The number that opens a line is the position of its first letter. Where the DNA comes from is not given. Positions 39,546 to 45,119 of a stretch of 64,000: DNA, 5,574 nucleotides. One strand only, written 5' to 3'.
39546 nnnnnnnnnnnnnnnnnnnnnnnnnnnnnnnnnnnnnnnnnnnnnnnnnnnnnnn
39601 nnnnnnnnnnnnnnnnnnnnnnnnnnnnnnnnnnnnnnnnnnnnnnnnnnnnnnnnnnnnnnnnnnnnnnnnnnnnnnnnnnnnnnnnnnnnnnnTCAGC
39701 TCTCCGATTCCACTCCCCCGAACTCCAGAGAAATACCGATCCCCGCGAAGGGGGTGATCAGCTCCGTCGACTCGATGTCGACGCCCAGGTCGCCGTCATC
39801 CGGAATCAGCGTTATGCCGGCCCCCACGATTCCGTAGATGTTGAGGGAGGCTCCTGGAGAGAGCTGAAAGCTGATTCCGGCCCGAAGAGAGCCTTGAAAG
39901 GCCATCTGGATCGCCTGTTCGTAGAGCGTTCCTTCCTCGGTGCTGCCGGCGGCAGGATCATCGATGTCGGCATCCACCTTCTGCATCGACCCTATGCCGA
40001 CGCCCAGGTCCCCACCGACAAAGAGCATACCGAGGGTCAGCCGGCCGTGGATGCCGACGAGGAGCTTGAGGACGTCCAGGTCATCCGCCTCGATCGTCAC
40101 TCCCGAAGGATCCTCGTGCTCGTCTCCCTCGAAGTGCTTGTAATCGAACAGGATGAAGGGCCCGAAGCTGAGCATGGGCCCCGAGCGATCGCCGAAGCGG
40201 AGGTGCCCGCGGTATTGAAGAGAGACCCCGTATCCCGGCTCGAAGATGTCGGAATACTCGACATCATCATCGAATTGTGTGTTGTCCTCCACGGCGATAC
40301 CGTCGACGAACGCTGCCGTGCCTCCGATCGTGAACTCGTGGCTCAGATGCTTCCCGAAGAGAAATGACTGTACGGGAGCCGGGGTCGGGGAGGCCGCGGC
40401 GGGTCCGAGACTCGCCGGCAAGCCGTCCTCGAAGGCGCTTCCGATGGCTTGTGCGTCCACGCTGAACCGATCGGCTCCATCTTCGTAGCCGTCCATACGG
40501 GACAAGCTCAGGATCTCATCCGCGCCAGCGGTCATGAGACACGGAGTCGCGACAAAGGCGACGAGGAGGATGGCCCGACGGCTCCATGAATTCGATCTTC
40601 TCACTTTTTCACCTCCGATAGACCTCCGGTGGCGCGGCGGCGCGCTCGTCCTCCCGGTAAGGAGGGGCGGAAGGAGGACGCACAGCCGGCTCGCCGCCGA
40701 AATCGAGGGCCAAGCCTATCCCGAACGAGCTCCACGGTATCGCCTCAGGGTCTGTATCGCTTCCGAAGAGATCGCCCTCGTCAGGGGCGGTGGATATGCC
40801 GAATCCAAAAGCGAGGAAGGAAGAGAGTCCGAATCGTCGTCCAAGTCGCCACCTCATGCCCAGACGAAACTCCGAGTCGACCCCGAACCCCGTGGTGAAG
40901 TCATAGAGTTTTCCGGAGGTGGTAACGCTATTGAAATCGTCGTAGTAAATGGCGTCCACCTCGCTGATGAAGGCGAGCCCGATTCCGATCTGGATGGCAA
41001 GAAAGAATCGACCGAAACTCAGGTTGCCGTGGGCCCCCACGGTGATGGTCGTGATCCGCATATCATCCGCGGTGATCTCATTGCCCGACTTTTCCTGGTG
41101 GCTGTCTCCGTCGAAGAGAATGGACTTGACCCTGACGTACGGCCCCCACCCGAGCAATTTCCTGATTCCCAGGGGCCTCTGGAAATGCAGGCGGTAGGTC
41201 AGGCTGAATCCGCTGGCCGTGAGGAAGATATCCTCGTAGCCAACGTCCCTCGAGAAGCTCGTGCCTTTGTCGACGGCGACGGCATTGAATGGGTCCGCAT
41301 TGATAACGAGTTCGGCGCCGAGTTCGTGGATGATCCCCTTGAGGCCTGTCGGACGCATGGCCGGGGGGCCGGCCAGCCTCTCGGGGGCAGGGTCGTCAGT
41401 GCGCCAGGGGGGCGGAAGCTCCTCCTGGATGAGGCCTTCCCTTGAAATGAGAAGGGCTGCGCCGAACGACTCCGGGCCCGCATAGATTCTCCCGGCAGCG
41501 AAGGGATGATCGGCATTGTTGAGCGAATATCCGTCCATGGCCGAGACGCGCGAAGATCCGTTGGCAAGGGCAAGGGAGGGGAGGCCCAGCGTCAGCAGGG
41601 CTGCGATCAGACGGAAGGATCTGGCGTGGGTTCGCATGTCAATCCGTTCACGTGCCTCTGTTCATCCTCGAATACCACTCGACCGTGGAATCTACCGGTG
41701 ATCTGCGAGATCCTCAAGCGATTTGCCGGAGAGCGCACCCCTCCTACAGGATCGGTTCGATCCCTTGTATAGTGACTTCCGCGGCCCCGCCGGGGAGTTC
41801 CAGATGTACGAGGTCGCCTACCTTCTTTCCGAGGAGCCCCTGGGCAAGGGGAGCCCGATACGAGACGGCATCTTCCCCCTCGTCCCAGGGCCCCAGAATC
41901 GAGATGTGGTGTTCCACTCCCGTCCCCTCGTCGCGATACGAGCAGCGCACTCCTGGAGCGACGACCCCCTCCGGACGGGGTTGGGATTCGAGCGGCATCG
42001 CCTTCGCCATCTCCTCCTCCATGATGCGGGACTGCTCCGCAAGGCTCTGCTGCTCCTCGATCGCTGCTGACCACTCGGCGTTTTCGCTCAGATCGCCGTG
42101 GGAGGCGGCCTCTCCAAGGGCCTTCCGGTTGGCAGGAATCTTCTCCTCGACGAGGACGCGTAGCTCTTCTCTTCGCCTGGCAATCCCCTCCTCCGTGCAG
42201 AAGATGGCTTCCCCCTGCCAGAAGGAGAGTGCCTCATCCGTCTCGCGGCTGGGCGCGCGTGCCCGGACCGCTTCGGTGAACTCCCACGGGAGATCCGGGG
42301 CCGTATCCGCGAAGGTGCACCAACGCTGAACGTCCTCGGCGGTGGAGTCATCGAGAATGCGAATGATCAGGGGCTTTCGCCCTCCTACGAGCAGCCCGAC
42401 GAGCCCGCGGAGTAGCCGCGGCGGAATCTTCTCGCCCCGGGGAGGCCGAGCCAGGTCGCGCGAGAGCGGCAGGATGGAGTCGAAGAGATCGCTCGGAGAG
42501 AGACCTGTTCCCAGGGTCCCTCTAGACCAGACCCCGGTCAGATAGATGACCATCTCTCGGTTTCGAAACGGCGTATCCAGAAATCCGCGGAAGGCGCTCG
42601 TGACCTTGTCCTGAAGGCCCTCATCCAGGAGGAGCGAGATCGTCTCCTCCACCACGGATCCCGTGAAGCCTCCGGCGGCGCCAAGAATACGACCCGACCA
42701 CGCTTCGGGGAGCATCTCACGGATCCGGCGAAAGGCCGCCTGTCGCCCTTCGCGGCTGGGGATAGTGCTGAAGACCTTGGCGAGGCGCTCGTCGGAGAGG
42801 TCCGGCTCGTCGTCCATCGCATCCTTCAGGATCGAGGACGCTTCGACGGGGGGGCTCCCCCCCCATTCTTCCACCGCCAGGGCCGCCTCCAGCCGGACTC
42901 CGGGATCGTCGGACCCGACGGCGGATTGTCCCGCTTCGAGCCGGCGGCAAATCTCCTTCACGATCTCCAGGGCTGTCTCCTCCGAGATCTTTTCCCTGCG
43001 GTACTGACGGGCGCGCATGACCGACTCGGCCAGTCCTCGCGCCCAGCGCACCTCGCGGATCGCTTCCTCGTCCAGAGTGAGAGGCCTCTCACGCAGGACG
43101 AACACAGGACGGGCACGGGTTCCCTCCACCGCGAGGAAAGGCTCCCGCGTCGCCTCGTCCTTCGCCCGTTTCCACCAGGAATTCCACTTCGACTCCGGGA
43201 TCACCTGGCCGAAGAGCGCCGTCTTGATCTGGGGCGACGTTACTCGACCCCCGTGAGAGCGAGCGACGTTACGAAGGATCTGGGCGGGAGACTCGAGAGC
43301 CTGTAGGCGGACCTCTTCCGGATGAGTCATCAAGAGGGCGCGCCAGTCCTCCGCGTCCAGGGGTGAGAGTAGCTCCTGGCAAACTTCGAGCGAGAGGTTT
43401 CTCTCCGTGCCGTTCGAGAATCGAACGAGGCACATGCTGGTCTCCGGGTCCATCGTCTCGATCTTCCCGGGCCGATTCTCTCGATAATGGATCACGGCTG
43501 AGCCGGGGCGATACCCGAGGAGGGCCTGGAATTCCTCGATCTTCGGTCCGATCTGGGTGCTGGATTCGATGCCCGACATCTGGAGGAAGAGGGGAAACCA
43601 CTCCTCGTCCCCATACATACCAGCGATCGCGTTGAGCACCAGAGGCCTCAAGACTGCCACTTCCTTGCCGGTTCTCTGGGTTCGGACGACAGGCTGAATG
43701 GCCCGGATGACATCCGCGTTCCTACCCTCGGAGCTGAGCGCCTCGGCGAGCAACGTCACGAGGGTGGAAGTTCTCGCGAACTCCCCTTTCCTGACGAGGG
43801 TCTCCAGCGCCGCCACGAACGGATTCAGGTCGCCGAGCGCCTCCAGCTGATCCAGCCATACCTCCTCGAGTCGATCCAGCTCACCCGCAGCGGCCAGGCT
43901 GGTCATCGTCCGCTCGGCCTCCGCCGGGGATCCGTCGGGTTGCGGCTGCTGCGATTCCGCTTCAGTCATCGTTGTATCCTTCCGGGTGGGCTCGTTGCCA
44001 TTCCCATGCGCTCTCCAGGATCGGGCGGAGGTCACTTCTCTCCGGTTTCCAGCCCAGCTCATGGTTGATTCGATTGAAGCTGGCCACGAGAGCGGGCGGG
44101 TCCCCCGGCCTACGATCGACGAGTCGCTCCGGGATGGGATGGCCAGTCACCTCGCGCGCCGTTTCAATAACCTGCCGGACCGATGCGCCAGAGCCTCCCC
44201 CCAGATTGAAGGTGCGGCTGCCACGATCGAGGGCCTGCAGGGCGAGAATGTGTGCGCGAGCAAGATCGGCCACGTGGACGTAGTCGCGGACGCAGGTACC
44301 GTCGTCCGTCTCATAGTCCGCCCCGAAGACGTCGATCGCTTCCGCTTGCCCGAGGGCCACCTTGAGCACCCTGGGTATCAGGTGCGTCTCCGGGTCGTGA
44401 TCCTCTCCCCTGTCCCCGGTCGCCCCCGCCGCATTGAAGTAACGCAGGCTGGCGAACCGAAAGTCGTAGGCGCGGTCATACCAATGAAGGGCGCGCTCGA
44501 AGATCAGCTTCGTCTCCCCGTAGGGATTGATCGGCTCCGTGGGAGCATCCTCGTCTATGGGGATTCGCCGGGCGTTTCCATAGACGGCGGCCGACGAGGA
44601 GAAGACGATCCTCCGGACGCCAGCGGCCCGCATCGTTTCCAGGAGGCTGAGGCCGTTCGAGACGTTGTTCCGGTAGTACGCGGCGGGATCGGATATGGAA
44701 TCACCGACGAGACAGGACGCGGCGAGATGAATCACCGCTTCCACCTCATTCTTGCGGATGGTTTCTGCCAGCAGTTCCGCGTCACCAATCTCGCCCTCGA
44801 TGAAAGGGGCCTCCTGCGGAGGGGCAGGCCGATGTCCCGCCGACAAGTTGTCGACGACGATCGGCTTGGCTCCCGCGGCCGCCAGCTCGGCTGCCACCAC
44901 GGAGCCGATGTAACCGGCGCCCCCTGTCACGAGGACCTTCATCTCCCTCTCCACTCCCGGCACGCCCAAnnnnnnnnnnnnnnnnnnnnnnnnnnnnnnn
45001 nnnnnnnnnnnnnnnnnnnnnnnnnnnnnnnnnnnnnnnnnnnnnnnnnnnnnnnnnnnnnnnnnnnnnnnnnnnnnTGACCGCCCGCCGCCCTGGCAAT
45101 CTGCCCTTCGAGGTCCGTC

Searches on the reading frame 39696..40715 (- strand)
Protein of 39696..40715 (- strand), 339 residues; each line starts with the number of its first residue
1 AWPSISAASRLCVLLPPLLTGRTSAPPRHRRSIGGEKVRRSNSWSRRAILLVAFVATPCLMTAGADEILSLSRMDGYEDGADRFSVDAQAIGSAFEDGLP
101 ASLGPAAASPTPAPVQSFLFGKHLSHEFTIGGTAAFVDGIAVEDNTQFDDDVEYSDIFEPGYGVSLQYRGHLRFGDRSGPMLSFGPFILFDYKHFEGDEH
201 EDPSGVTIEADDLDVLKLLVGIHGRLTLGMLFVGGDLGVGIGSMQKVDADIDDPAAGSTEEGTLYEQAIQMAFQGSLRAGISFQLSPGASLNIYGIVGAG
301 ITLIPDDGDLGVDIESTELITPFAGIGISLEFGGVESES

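Call 10: search_protein_families(library=pfam, proteins=[window:39696-40715:-], max_evalue=0.01)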
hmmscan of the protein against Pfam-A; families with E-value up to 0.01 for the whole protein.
window:39696-40715:- (339 aa): 1 family
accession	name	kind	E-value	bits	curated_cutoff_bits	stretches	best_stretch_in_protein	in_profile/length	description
PF03797.25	Autotransporter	-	0.00098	19.4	26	1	162-293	116-252/255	Autotransporter beta-domain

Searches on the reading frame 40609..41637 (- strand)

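Call 4: search_protein_families(library=pfam, proteins=[window:40609-41637:-], max_evalue=0.01)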
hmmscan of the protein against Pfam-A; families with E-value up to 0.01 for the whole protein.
window:40609-41637:- (342 aa): 1 family
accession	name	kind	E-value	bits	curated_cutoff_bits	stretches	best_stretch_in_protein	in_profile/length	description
PF03797.25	Autotransporter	-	0.0011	19.2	26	1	143-265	115-250/255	Autotransporter beta-domain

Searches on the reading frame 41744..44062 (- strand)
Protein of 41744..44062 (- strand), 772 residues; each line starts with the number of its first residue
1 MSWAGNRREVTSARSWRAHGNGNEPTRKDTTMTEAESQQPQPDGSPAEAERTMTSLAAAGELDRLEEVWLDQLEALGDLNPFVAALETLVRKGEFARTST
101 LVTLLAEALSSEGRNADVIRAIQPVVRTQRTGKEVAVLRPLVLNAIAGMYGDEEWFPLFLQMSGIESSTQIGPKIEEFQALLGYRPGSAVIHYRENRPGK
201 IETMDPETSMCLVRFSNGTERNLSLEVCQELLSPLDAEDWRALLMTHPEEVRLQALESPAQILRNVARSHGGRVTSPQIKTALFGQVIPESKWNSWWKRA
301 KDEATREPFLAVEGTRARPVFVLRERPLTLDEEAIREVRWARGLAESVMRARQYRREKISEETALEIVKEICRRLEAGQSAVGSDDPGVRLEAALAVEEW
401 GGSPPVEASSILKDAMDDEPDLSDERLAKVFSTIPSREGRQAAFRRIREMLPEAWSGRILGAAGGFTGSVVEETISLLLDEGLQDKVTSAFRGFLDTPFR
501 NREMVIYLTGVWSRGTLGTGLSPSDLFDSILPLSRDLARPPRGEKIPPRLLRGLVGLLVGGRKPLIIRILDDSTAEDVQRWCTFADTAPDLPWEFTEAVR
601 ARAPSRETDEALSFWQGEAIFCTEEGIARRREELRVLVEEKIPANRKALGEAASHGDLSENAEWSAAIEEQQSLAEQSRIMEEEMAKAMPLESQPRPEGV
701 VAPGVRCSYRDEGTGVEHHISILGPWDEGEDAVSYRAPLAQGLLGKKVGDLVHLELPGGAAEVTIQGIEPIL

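Call 4: search_protein_families(library=pfam, proteins=[window:41744-44062:-], max_evalue=0.01)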
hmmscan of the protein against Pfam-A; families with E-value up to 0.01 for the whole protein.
window:41744-44062:- (772 aa): 2 families
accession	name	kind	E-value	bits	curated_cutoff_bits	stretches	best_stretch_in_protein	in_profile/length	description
PF01272.25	GreA_GreB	-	6.2e-14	52.2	26.9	1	697-769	2-76/77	Transcription elongation factor, GreA/GreB, C-term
PF03449.20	GreA_GreB_N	-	7.8e-14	52.1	24.5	1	621-688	2-69/71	Transcription elongation factor, N-terminal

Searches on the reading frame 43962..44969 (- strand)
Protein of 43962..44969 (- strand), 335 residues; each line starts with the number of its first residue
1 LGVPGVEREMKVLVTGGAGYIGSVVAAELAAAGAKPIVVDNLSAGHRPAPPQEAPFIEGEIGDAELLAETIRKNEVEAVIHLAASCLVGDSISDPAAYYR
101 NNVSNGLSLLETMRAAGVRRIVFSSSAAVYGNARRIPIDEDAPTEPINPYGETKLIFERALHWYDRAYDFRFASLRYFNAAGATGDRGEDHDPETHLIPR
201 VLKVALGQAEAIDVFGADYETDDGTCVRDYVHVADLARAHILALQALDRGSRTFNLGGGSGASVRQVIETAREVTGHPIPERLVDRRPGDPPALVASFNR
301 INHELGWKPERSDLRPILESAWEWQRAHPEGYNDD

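Call 4: search_protein_families(library=pfam, proteins=[window:43962-44969:-], max_evalue=0.01)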
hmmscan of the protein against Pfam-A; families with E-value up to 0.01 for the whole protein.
window:43962-44969:- (335 aa): 9 families
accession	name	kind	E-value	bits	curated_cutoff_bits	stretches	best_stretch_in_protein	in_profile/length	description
PF01370.27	Epimerase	-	3.4e-61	207.2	20.9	1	12-257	1-240/240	NAD dependent epimerase/dehydratase family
PF16363.11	GDP_Man_Dehyd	-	2.3e-48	165.8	27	1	13-311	1-323/332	GDP-mannose 4,6 dehydratase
PF04321.23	RmlD_sub_bind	-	1.4e-14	54.3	27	1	10-168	1-144/287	RmlD substrate binding domain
PF01073.25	3Beta_HSD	-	5e-13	49.1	22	1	13-158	1-154/280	3-beta hydroxysteroid dehydrogenase/isomerase family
PF02719.21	Polysacc_synt_2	-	1e-10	41.7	20.2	1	12-185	1-176/293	Polysaccharide biosynthesis protein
PF13460.12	NAD_binding_10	-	1e-06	29.2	27.2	1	16-134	1-106/184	NAD(P)H-binding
PF05368.20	NmrA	-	3.7e-06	27.2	27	1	10-126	3-107/298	NmrA-like family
PF08659.16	KR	-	0.00032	21.1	22.6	1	12-51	3-42/180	KR domain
PF07993.18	NAD_binding_4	-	0.0027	17.3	20.1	0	74-165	87-192/258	Male sterility protein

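Call 41: search_protein_families(library=ncbifam, proteins=[window:43962-44969:-], max_evalue=0.001)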
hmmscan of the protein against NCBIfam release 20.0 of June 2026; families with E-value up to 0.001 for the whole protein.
window:43962-44969:- (335 aa): 26 families (the best 25 are shown)
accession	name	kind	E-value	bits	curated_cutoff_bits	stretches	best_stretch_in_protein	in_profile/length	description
TIGR01179.1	galE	equivalog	6.1e-121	403.3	262.3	1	11-331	1-331/332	UDP-glucose 4-epimerase GalE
NF007956.0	PRK10675.1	subfamily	6.7e-81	272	394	1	10-334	1-338/338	UDP-glucose 4-epimerase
TIGR01181.1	dTDP_gluc_dehyt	equivalog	5.9e-34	117.6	365.1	1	11-327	1-313/321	dTDP-glucose 4,6-dehydratase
TIGR02197.1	heptose_epim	equivalog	1.2e-33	116.7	274.6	1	12-275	1-260/316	ADP-glyceromanno-heptose 6-epimerase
TIGR04180.1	EDH_00030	hypoth_equivalog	6e-25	87.9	475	1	12-309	1-294/297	NAD-dependent 4,6-dehydratase LegB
TIGR03466.1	HpnA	hypoth_equivalog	1.2e-21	77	367.65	1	10-160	1-151/327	hopanoid-associated sugar epimerase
NF011728.1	PRK15181.1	equivalog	9.3e-20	70.9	760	1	11-263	17-270/348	Vi polysaccharide biosynthesis UDP-N-acetylglucosaminuronic acid C-4 epimerase TviC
NF043036.1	ErythonDh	equivalog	1.9e-19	70.1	325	1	10-166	1-165/321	D-erythronate dehydrogenase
NF007582.0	PRK10217.1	equivalog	2.4e-16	59.8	698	1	11-309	3-316/355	dTDP-glucose 4,6-dehydratase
NF007490.0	PRK10084.1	subfamily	2.7e-16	59.5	649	2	10-115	1-113/361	dTDP-glucose 4,6-dehydratase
NF008360.0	PRK11150.1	equivalog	3.9e-15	55.8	452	1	12-271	2-250/310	ADP-glyceromanno-heptose 6-epimerase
NF047922.1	GDPFucSynFcl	equivalog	9.8e-15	54.8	500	1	61-325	39-301/308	GDP-L-fucose synthase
TIGR02622.1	CDP_4_6_dhtase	equivalog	2.3e-14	53.3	278.45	1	9-326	4-331/352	CDP-glucose 4,6-dehydratase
NF042422.1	oxyalk_red_OleD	equivalog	3.5e-14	52.9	580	1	10-281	1-256/329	2-alkyl-3-oxoalkanoate reductase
NF042423.1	oxyalk_red_Shew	equivalog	1.7e-13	50.3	580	1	10-248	9-225/331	2-alkyl-3-oxoalkanoate reductase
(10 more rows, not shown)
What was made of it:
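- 43962..44969 (-): GalE-type UDP-hexose 4-epimerase. TIGR01179 at 403 bits, above the 262 cutoff (call 41).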
